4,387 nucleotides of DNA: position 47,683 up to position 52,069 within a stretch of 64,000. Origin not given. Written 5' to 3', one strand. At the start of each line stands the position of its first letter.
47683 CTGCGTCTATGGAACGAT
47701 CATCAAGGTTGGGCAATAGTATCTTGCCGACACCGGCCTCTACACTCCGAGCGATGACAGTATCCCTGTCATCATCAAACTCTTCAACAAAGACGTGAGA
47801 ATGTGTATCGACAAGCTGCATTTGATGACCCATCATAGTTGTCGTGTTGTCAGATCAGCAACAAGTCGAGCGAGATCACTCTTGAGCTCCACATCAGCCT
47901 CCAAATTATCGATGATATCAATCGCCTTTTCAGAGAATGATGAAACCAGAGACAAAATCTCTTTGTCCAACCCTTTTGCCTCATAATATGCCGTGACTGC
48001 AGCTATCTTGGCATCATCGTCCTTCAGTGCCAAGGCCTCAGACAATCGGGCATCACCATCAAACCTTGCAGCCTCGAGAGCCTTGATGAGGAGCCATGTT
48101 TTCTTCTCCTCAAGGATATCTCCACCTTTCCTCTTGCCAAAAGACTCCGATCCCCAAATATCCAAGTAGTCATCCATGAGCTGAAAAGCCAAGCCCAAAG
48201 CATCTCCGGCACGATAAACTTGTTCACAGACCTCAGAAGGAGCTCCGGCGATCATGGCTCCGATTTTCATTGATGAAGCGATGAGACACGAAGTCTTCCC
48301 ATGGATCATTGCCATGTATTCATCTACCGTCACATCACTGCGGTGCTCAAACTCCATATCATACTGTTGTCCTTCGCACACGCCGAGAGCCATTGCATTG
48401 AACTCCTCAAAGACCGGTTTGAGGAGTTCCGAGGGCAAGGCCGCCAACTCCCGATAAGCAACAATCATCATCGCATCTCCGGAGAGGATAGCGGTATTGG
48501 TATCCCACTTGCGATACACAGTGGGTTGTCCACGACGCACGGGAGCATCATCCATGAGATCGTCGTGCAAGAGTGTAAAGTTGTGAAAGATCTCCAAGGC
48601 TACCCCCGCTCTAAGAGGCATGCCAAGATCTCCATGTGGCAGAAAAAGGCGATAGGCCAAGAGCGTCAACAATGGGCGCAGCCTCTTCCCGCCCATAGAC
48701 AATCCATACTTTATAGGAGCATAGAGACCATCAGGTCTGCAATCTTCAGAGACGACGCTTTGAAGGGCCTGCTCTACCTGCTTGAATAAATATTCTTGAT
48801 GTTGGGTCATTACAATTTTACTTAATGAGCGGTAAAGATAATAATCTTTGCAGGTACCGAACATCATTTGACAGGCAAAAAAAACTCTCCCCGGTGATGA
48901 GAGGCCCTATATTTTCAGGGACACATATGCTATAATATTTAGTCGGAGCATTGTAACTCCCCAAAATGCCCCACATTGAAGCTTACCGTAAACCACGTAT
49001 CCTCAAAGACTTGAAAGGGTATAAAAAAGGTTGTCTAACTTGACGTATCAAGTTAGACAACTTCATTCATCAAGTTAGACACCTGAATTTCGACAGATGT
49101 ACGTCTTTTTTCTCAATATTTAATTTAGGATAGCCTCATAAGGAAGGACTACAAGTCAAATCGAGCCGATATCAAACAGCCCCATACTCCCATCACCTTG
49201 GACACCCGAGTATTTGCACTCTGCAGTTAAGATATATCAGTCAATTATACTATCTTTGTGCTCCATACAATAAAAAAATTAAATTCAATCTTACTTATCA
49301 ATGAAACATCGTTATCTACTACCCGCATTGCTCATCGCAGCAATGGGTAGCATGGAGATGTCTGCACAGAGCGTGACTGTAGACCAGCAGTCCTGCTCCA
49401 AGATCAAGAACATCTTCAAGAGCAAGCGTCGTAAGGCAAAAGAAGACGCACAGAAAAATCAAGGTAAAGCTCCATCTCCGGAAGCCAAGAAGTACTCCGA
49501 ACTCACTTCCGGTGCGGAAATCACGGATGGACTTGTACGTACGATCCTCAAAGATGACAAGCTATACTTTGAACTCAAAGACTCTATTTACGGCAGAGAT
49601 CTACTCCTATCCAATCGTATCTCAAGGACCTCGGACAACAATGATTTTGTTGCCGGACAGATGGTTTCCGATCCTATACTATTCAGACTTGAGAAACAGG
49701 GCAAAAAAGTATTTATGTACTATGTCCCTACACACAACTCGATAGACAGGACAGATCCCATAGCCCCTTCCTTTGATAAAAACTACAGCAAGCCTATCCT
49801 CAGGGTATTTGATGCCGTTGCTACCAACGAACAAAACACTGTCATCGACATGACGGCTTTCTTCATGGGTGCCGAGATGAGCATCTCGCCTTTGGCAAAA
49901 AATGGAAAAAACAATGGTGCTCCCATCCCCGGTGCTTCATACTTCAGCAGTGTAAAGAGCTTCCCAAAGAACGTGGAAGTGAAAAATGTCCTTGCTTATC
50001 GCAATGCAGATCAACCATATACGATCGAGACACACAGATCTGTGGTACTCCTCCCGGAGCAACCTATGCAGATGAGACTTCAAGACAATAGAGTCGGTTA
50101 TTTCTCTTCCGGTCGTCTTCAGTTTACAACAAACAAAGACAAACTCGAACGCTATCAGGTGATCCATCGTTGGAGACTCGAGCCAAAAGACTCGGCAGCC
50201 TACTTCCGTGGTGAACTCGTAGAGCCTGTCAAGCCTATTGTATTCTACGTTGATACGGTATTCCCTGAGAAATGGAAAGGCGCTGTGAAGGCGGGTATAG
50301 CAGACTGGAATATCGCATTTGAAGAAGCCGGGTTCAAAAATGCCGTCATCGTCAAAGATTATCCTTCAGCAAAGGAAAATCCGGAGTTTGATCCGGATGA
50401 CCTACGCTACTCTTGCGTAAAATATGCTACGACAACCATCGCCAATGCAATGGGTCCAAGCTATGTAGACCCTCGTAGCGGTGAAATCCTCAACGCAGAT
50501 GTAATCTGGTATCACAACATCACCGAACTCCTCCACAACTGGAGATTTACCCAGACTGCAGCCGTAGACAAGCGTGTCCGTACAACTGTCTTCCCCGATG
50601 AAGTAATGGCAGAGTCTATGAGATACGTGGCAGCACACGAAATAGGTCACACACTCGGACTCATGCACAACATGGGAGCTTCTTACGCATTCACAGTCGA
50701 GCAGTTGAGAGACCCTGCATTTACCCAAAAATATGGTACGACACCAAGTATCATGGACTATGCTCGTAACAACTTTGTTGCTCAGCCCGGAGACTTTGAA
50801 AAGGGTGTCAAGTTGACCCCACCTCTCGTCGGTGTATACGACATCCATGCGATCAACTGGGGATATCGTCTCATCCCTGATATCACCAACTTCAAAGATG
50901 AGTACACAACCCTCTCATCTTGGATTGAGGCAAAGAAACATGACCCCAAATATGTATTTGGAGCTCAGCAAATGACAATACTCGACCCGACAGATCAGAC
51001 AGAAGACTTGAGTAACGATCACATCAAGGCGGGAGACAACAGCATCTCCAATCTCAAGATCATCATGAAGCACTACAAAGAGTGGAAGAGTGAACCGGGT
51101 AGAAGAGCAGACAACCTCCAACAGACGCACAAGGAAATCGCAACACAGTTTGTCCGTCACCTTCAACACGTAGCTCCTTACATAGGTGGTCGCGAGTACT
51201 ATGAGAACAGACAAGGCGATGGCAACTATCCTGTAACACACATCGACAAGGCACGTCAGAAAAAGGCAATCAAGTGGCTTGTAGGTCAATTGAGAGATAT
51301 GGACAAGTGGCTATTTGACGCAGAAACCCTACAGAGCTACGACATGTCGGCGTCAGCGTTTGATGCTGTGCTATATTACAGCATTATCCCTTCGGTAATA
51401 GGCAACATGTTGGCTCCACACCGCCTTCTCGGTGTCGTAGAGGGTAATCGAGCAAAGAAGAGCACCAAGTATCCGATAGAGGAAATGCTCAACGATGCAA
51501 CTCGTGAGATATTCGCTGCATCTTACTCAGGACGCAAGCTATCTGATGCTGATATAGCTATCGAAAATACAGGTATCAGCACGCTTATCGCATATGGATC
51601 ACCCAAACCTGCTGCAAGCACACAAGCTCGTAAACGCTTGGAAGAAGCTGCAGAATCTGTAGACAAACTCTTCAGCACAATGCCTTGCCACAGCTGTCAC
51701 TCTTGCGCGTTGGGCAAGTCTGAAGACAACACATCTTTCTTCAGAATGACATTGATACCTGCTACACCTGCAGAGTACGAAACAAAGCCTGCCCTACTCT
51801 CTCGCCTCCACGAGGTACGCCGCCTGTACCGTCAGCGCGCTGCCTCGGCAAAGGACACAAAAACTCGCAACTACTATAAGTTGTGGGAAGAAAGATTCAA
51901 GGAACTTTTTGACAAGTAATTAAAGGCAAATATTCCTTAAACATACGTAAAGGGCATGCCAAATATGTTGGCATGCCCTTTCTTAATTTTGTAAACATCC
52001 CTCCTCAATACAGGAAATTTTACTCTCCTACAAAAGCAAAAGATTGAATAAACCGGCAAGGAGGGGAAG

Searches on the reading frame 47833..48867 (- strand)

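Call 8: search_protein_families(library=ncbifam, proteins=[window:47833-48867:-], max_evalue=0.00001)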
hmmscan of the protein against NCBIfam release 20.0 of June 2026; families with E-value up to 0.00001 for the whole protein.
window:47833-48867:- (344 aa): 16 families
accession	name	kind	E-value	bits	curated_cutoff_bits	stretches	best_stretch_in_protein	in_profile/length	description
NF041169.1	f2_encap_cargo4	exception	3.3e-67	227.1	450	1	58-343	48-333/334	family 2 encapsulin nanocompartment cargo protein polyprenyl transferase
NF041003.1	GGPP_syn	equivalog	9.4e-67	225.4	500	1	23-342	5-323/326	geranylgeranyl diphosphate synthase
NF040698.1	IdsA_Meth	equivalog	4e-63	213.6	468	1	29-335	12-319/328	short chain isoprenyl diphosphate synthase IdsA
NF040789.2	gerfarn_diphsyn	equivalog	3.5e-49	167.8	560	1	31-279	18-281/345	geranylfarnesyl diphosphate synthase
NF045485.1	FPPsyn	subfamily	2.3e-48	164.8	275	1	28-279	5-263/288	farnesyl diphosphate synthase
NF045549.1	GGPPsyn_IdsB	equivalog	1e-43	149.7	475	1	80-267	83-272/346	geranylgeranyl diphosphate synthase IdsB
NF045685.1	GGPPSynCrtE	equivalog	1e-41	142.9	460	1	29-280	12-269/293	geranylgeranyl diphosphate synthase CrtE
TIGR02748.1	GerC3_HepT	equivalog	5.6e-41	140.7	456.55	1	29-342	14-317/319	heptaprenyl diphosphate synthase component II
NF042417.1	NPPPS_Mycobact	equivalog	1e-40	139.8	600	1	51-342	47-333/335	nonaprenyl/(2E,6E)-farnesyl/geranylgeranyl diphosphat synthase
NF045628.1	HxpDPsynlarge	equivalog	6.2e-39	133.8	500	1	28-342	5-309/311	hexaprenyl-diphosphate synthase large subunit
TIGR02749.1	prenyl_cyano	equivalog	1.4e-36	126.2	383.2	1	28-324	14-303/322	solanesyl diphosphate synthase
NF007877.0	PRK10581.1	equivalog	9.8e-35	120.2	321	1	22-286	5-278/299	(2E,6E)-farnesyl diphosphate synthase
NF008140.0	PRK10888.1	equivalog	1.8e-28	99.8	412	1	54-278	38-258/323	octaprenyl diphosphate synthase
NF040627.1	GFPS_Meth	equivalog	3.2e-26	92.4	600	1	29-237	10-210/285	geranylfarnesyl diphosphate synthase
NF042416.1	GFPPS_Mycobact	equivalog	6.9e-26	91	600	1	48-339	30-345/350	bifunctional (2E,6E)-farnesyl/geranyl diphosphate synthase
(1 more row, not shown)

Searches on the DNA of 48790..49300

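Call 43: search_rna_families(source=window, start=48790, end=49300, threshold=evalue, max_evalue=10)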
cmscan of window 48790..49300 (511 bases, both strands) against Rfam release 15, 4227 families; matches with E-value up to 10: 6.
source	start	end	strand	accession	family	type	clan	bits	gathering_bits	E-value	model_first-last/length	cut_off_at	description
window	49022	49077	-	RF02386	sau-19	Gene; sRNA;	-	19.2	80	0.93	1-75/75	no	Staphylococcus sRNA sau-19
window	49029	49082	-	RF04127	MIR8007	Gene; miRNA;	-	17.9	195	0.53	1-226/226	no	MIR8007 microRNA precursor family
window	49029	49086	+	RF00934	mir-463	Gene; miRNA;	-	14.4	70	9.2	1-66/66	no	mir-463 microRNA precursor family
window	48845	48886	+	RF01519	CC0196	Gene; sRNA;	-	13.7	35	1.7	1-58/58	no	Caulobacter sRNA CC0196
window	49046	49123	-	RF01201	snR40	Gene; snRNA; snoRNA; CD-box;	CL00054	13.4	50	5.2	1-93/93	no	Small nucleolar RNA snR40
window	49001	49075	-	RF01185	snR75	Gene; snRNA; snoRNA; CD-box;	CL00045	11.5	40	8.3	1-88/88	no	Small nucleolar RNA snR75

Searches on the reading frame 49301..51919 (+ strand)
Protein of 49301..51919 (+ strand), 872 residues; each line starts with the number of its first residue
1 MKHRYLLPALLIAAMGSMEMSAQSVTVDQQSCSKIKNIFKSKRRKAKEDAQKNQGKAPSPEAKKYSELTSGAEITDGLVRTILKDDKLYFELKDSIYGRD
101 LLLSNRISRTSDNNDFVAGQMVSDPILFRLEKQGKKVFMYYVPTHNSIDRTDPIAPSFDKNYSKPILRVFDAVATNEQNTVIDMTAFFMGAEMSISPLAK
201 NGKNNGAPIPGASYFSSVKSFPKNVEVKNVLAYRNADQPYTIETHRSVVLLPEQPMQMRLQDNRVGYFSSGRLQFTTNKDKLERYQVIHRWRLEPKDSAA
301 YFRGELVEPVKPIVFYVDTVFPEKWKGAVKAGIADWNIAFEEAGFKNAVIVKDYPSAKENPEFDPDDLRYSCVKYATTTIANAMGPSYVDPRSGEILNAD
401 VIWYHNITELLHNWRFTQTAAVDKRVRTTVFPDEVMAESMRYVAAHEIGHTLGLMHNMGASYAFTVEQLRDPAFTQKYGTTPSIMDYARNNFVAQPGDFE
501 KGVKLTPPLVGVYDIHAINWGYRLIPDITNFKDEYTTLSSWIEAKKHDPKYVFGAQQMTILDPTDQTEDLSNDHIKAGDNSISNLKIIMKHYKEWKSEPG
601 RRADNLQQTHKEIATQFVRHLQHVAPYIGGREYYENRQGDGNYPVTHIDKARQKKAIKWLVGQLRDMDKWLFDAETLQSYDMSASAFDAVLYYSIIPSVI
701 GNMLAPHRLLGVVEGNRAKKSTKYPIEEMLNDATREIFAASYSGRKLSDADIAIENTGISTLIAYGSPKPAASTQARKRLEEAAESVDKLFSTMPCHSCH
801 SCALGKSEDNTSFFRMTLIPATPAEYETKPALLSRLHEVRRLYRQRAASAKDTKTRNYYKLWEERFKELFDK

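Call 8: search_protein_families(library=ncbifam, proteins=[window:49301-51919:+], max_evalue=0.00001)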
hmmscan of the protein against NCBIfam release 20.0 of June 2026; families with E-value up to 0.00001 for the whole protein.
window:49301-51919:+ (872 aa): 0 families

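Call 41: search_protein_families(library=pfam, proteins=[window:49301-51919:+], max_evalue=0.001)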
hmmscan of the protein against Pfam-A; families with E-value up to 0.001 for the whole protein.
window:49301-51919:+ (872 aa): 4 families
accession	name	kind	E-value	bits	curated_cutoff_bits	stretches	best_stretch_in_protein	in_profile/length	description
PF16313.11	DUF4953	-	1.8e-101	339.9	24.2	1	429-741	2-313/316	Met-zincin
PF17148.9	DUF5117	-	2.3e-48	165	27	1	119-296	1-189/189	Domain of unknown function (DUF5117)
PF17162.9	DUF5118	-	1e-10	41.6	27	1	63-110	2-50/50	Domain of unknown function (DUF5118)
PF00413.30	Peptidase_M10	-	0.00038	20.8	24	1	420-457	102-125/159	Matrixin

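Call 51: find_homologous_proteins(query=window:49301-51916:+, max_evalue=1e-200)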
Query window:49301-51916:+ (872 aa): 770 proteins with E <= 1e-200 among 8000 candidates; the best 120 are listed.
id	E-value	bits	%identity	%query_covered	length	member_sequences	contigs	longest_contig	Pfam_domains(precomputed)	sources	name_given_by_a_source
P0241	0.0e+0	2011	100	100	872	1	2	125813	PF16313.12,PF17148.10,PF17162.10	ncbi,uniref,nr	ncbi:zinc-dependent metalloprotease [Porphyromonas sp.]|uniref:zinc-dependent metalloprotease n=1 Ta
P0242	0.0e+0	1615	78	100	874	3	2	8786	PF16313.12,PF17148.10,PF17162.10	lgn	-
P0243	0.0e+0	1593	77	100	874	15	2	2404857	PF16313.12,PF17148.10,PF17162.10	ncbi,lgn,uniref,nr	ncbi:zinc-dependent metalloprotease [Porphyromonas cangingivalis]|uniref:Zinc-dependent metalloprote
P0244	0.0e+0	1586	76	100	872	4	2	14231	PF16313.12,PF17148.10,PF17162.10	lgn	-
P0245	0.0e+0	1180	60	96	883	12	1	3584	PF16313.12,PF17148.10,PF17162.10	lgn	-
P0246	0.0e+0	1139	58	98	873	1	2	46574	PF16313.12,PF17148.10,PF17162.10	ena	-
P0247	0.0e+0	1136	57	98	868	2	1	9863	PF16313.12,PF17148.10,PF17162.10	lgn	-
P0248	0.0e+0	1133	58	98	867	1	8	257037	PF16313.12,PF17148.10,PF17162.10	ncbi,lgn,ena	-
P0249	0.0e+0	1126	58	97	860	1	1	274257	PF16313.12,PF17148.10,PF17162.10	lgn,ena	-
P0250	0.0e+0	1125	57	100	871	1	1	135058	PF16313.12,PF17148.10,PF17162.10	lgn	-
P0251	0.0e+0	1124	56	100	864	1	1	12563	PF16313.12,PF17148.10,PF17162.10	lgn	-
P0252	0.0e+0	1122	57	99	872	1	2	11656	PF16313.12,PF17148.10,PF17162.10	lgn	-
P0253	0.0e+0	1114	57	97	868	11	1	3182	PF16313.12,PF17148.10,PF17162.10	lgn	-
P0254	0.0e+0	1102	58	99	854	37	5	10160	PF16313.12,PF17148.10,PF17162.10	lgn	-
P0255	0.0e+0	1101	58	97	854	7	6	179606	PF16313.12,PF17148.10,PF17162.10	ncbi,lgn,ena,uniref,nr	ncbi:MAG: zinc-dependent metalloprotease [Bacteroidales bacterium]|uniref:zinc-dependent metalloprot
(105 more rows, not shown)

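Call 52: find_encoding_contigs(protein=P0241, flank=10000, max_places=4)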
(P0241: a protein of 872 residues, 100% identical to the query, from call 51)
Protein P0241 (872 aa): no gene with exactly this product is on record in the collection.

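Call 53: find_encoding_contigs(protein=P0243, flank=10000, max_places=3)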
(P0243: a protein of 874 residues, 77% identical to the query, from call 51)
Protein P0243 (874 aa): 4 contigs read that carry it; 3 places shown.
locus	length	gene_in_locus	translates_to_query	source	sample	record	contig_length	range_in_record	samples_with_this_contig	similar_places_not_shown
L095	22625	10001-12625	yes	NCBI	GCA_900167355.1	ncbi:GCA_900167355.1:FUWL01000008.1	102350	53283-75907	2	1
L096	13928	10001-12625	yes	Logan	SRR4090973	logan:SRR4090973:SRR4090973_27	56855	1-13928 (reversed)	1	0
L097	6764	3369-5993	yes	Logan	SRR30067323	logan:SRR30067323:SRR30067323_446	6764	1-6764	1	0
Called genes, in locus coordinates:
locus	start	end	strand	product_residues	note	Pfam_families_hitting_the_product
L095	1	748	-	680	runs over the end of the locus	PF05649:Peptidase_M13_N, PF01431:Peptidase_M13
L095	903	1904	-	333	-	PF00056:Ldh_1_N, PF02866:Ldh_1_C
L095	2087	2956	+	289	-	PF00535:Glycos_transf_2, PF13641:Glyco_tranf_2_3 (weak)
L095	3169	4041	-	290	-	PF14305:ATPgrasp_TupA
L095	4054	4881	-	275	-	PF00535:Glycos_transf_2, PF10111:Glyco_tranf_2_2, PF13641:Glyco_tranf_2_3, PF10111:Glyco_tranf_2_2 (weak), PF02709:Glyco_transf_7C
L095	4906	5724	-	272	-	PF13641:Glyco_tranf_2_3, PF00535:Glycos_transf_2, PF10111:Glyco_tranf_2_2 (weak), PF02709:Glyco_transf_7C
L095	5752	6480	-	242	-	PF06293:Kdo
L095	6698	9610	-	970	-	PF25275:Golvesin_C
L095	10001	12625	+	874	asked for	PF17162:DUF5118, PF17148:DUF5117, PF16313:DUF4953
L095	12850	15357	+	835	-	PF03477:ATP-cone, PF00317:Ribonuc_red_lgN, PF02867:Ribonuc_red_lgC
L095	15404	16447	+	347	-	PF00268:Ribonuc_red_sm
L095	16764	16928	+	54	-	PF00301:Rubredoxin, PF21349:RUBY_RBDX (faint)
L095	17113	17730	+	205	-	PF00702:Hydrolase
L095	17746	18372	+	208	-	PF01205:Impact_N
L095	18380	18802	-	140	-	PF01479:S4, PF28601:HSP15_C (weak)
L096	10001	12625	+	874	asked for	PF17162:DUF5118, PF17148:DUF5117, PF16313:DUF4953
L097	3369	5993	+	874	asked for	PF17162:DUF5118, PF17148:DUF5117, PF16313:DUF4953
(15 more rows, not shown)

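Call 82: find_encoding_contigs(protein=P0242, flank=10000, max_places=3)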
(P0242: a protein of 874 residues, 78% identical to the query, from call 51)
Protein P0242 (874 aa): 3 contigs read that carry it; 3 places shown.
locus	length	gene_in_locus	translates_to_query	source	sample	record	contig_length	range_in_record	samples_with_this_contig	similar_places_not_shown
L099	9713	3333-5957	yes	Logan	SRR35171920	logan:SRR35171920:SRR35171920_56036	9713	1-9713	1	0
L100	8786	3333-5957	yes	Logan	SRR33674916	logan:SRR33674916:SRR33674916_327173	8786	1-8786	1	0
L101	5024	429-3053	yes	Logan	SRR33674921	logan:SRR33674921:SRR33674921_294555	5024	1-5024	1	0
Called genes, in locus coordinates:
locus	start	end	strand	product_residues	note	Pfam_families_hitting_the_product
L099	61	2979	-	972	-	PF00041:fn3 (faint), PF25275:Golvesin_C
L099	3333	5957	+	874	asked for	PF17162:DUF5118, PF17148:DUF5117, PF16313:DUF4953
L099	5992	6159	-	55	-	-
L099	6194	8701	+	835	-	PF03477:ATP-cone, PF00317:Ribonuc_red_lgN, PF02867:Ribonuc_red_lgC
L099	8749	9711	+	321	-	?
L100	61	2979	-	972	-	PF00041:fn3 (faint), PF25275:Golvesin_C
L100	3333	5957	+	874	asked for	PF17162:DUF5118, PF17148:DUF5117, PF16313:DUF4953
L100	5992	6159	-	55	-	-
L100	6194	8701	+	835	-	PF03477:ATP-cone, PF00317:Ribonuc_red_lgN, PF02867:Ribonuc_red_lgC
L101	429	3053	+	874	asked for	PF17162:DUF5118, PF17148:DUF5117, PF16313:DUF4953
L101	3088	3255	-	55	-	-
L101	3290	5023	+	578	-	?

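Call 83: find_encoding_contigs(protein=P0244, flank=10000, max_places=3)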
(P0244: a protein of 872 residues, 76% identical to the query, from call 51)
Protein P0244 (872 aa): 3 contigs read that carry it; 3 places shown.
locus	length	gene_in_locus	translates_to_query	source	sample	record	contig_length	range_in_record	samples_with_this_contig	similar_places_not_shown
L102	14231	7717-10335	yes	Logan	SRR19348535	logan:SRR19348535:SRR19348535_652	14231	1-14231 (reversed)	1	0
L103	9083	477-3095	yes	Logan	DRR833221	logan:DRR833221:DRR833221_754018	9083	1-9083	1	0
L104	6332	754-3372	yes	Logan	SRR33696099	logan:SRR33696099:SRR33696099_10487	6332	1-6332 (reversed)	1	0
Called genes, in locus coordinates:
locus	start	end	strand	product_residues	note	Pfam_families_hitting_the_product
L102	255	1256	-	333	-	PF00056:Ldh_1_N, PF02866:Ldh_1_C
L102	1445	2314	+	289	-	PF00535:Glycos_transf_2, PF13641:Glyco_tranf_2_3 (weak)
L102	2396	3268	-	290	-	PF14305:ATPgrasp_TupA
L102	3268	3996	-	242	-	PF06293:Kdo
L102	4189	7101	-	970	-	PF25275:Golvesin_C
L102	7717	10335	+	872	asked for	PF17162:DUF5118, PF17148:DUF5117, PF16313:DUF4953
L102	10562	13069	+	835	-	PF03477:ATP-cone, PF00317:Ribonuc_red_lgN, PF02867:Ribonuc_red_lgC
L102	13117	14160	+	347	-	PF00268:Ribonuc_red_sm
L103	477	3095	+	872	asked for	PF17162:DUF5118, PF17148:DUF5117, PF16313:DUF4953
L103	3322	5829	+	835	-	PF03477:ATP-cone, PF00317:Ribonuc_red_lgN, PF02867:Ribonuc_red_lgC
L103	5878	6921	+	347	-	PF00268:Ribonuc_red_sm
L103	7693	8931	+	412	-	PF08282:Hydrolase_3, PF05116:S6PP, PF03061:4HBT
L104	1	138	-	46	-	?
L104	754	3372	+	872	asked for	PF17162:DUF5118, PF17148:DUF5117, PF16313:DUF4953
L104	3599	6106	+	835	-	PF03477:ATP-cone, PF00317:Ribonuc_red_lgN, PF02867:Ribonuc_red_lgC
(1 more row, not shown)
